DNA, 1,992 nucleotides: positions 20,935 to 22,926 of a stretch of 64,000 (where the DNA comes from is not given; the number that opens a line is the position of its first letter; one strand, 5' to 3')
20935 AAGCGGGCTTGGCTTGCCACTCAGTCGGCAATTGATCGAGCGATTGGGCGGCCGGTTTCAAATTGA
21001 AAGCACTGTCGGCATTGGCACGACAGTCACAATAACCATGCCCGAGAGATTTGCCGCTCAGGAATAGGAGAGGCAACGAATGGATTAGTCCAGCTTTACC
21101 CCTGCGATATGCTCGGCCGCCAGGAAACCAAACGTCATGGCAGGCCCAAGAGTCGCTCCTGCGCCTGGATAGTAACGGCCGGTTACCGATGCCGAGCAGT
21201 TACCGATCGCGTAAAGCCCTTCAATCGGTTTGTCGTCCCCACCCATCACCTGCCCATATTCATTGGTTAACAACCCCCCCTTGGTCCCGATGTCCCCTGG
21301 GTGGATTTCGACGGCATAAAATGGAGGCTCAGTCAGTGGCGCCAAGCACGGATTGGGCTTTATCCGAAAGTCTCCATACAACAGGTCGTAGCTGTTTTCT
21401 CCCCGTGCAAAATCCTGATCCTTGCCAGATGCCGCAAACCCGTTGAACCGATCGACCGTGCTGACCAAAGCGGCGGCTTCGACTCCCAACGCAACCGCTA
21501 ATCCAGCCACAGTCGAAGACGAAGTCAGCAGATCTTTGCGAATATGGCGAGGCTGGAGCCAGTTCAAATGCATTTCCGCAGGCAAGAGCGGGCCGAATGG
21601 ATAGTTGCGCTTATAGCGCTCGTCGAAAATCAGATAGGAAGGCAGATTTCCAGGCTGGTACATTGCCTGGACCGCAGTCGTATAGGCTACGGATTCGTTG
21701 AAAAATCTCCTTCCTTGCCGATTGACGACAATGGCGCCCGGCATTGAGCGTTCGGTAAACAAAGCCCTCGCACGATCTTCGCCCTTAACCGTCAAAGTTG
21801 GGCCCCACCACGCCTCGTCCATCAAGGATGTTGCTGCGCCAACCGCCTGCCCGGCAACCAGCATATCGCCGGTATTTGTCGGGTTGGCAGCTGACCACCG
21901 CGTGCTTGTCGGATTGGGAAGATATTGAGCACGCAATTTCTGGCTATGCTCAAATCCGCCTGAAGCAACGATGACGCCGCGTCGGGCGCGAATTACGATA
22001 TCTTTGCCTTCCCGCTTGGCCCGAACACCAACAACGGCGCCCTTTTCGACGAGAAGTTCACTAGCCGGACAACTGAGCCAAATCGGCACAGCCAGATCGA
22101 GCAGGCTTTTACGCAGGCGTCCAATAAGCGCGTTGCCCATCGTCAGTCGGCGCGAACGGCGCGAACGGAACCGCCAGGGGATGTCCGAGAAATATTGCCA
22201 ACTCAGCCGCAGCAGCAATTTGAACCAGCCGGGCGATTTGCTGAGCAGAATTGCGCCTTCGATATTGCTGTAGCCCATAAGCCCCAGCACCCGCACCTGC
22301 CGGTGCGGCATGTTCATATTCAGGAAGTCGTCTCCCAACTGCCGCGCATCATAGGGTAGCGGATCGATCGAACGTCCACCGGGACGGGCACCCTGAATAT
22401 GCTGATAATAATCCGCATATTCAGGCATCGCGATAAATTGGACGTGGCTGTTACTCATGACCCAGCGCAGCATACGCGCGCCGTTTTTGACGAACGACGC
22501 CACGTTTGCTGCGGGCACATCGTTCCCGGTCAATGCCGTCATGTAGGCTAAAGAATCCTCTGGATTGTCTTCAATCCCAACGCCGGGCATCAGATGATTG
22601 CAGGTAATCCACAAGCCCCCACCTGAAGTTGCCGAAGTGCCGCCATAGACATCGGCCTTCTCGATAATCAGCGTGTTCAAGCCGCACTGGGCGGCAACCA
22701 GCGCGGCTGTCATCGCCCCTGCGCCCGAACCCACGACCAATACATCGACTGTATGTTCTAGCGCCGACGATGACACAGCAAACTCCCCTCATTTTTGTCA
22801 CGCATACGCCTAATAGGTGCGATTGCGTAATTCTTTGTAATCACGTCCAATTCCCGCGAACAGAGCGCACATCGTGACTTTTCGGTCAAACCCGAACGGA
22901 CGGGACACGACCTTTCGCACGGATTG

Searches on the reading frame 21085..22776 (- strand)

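Call 11: search_protein_families(library=pfam, proteins=[window:21085-22776:-], max_evalue=0.001)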
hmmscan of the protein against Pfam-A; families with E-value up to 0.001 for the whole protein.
window:21085-22776:- (563 aa): 6 families
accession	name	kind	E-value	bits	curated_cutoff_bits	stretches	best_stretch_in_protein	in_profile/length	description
PF00890.30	FAD_binding_2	-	1.2e-81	275.4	20.4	1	11-543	1-414/414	FAD binding domain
PF12831.13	FAD_oxidored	-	2.9e-09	37.2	27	1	11-61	1-50/416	FAD dependent oxidoreductase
PF01266.30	DAO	-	1.1e-07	32.1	27.9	1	11-90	1-58/353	FAD dependent oxidoreductase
PF13450.12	NAD_binding_8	-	0.00019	22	21.9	1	14-50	1-37/68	NAD(P)-binding Rossmann-like domain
PF03486.20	HI0933_like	-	0.00025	21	50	1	11-55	2-46/244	HI0933-like protein Rossmann domain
PF07992.20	Pyr_redox_2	-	0.00082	19.3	26.1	0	11-45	2-38/291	Pyridine nucleotide-disulphide oxidoreductase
